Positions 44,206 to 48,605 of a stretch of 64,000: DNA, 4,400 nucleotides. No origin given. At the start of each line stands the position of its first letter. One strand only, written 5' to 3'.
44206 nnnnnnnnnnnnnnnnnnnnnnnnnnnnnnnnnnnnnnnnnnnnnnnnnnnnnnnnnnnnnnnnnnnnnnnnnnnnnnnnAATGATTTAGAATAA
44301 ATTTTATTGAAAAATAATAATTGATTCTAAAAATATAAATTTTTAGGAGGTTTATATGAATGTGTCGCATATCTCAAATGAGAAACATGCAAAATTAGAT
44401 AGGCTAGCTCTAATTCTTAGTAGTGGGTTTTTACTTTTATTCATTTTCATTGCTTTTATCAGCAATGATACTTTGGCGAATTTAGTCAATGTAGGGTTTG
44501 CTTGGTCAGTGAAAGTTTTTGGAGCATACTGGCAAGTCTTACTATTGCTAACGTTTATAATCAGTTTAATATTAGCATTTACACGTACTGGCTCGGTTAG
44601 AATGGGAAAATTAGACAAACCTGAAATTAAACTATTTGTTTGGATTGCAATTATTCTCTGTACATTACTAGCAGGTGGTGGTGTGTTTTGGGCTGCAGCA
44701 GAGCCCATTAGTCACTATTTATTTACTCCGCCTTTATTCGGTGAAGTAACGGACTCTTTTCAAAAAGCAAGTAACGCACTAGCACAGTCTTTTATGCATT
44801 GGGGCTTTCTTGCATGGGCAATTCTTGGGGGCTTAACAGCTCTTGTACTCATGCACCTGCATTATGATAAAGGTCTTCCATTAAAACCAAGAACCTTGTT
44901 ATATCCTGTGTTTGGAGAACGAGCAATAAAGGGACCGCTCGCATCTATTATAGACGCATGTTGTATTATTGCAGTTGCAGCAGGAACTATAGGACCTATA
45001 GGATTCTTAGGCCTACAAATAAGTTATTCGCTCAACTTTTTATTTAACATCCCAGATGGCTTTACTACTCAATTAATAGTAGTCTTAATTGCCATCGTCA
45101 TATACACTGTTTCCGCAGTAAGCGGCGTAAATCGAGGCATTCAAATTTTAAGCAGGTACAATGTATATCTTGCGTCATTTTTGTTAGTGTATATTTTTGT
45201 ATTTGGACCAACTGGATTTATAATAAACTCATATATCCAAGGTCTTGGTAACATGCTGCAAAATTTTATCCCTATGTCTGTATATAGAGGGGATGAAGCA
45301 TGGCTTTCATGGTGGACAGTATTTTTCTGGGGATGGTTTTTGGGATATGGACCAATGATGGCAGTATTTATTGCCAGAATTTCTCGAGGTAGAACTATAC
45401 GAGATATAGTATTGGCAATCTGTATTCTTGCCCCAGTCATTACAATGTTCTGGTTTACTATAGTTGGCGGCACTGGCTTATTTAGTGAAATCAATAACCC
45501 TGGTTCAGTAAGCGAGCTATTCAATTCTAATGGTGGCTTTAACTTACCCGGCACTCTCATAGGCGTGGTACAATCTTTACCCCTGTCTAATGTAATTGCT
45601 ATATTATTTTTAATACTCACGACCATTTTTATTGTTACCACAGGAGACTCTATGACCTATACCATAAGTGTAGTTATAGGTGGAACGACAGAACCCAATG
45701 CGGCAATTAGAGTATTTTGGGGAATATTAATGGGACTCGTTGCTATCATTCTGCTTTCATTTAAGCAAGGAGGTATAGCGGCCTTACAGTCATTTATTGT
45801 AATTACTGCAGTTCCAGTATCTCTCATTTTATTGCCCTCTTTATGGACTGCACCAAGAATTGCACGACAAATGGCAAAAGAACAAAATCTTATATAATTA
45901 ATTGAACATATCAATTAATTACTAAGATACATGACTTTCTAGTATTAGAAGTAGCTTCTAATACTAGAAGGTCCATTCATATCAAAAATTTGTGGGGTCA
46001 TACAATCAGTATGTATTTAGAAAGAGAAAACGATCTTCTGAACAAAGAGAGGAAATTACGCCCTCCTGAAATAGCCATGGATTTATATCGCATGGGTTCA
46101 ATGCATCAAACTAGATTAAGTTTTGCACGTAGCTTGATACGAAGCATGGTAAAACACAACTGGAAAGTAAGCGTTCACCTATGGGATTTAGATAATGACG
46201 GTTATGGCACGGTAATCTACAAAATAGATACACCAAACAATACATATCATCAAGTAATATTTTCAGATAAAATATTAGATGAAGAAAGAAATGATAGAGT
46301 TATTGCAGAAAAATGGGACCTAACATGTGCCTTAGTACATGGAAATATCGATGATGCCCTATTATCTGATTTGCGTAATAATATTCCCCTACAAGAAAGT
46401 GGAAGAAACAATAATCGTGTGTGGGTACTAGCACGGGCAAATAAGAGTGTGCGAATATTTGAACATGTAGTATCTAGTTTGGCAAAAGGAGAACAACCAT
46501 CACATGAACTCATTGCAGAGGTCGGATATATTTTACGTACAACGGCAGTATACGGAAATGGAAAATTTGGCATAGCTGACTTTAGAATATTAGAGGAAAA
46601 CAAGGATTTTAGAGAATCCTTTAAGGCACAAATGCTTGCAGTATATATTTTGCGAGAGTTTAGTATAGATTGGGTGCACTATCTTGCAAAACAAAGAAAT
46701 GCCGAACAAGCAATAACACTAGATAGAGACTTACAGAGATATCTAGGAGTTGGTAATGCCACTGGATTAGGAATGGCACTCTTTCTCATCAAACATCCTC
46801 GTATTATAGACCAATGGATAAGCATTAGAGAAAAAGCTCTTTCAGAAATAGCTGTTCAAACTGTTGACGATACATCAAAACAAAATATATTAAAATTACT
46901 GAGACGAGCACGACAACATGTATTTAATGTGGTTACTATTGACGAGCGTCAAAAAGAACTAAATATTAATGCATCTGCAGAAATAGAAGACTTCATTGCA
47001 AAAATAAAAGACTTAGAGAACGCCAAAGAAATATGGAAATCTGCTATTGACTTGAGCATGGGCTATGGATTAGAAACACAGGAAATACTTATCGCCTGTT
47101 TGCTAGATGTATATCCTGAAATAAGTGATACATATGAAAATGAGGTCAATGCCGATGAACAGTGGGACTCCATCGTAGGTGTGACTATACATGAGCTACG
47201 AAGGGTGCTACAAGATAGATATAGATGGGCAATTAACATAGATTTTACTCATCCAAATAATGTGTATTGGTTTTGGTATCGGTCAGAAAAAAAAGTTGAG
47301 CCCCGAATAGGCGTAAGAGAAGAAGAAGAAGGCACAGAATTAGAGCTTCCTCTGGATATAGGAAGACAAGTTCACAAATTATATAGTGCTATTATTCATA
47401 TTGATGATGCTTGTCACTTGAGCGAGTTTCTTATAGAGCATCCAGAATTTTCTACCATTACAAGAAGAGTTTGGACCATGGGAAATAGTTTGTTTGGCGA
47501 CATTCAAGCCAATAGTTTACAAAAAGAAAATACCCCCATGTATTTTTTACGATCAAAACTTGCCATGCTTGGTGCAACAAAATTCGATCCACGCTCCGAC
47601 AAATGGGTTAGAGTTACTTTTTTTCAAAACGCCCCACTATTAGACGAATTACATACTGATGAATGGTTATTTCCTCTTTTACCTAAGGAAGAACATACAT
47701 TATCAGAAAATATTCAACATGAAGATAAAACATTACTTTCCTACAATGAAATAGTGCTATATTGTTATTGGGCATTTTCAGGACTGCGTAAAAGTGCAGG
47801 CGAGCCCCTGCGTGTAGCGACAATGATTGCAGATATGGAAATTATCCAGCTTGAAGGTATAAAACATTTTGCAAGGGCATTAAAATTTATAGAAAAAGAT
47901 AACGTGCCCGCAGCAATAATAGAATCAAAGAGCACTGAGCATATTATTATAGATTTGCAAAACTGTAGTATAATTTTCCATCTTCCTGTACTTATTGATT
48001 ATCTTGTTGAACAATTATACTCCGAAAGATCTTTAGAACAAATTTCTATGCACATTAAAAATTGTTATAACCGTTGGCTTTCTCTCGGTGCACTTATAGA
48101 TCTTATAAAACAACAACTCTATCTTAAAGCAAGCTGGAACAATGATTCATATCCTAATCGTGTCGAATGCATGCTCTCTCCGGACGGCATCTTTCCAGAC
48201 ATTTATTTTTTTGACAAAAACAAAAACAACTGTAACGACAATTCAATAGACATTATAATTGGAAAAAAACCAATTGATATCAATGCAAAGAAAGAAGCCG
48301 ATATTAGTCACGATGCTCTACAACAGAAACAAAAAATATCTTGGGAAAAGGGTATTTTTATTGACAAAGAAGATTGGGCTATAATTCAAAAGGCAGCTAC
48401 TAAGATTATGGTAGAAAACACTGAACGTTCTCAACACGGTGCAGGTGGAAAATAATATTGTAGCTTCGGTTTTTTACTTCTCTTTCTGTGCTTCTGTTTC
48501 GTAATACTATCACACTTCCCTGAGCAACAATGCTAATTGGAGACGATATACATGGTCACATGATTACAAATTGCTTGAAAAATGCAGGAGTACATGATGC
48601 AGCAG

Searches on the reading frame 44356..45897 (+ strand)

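Call 59: search_protein_families(library=pfam, proteins=[window:44356-45897:+], max_evalue=0.001)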
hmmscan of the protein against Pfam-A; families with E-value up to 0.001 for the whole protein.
window:44356-45897:+ (513 aa): 1 family
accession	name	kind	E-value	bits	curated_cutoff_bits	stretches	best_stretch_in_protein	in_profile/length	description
PF02028.23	BCCT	-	1.6e-151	505.5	27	1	20-504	3-483/485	BCCT, betaine/carnitine/choline family transporter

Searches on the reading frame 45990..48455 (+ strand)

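Call 3: search_protein_families(library=pfam, proteins=[window:45990-48455:+], max_evalue=0.1)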
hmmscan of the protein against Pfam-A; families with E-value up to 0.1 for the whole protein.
window:45990-48455:+ (821 aa): 1 family
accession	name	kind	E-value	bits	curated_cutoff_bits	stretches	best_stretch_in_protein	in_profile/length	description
PF12525.13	DUF3726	-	2.5e-07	30.9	22.1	1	583-649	1-65/73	Protein of unknown function (DUF3726)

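Call 4: search_protein_families(library=padloc, proteins=[window:45990-48455:+], max_evalue=0.1)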
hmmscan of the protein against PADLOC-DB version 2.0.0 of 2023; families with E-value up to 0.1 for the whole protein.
window:45990-48455:+ (821 aa): 0 families

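Call 5: search_protein_families(library=ncbifam, proteins=[window:45990-48455:+], max_evalue=0.1)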
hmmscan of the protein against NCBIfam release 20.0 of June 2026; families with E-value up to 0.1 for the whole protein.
window:45990-48455:+ (821 aa): 1 family
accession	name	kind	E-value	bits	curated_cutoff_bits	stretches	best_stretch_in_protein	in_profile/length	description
NF053802.1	FPM13_fam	exception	0.098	12.7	210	0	312-374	31-93/113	FPM13 family metalloprotein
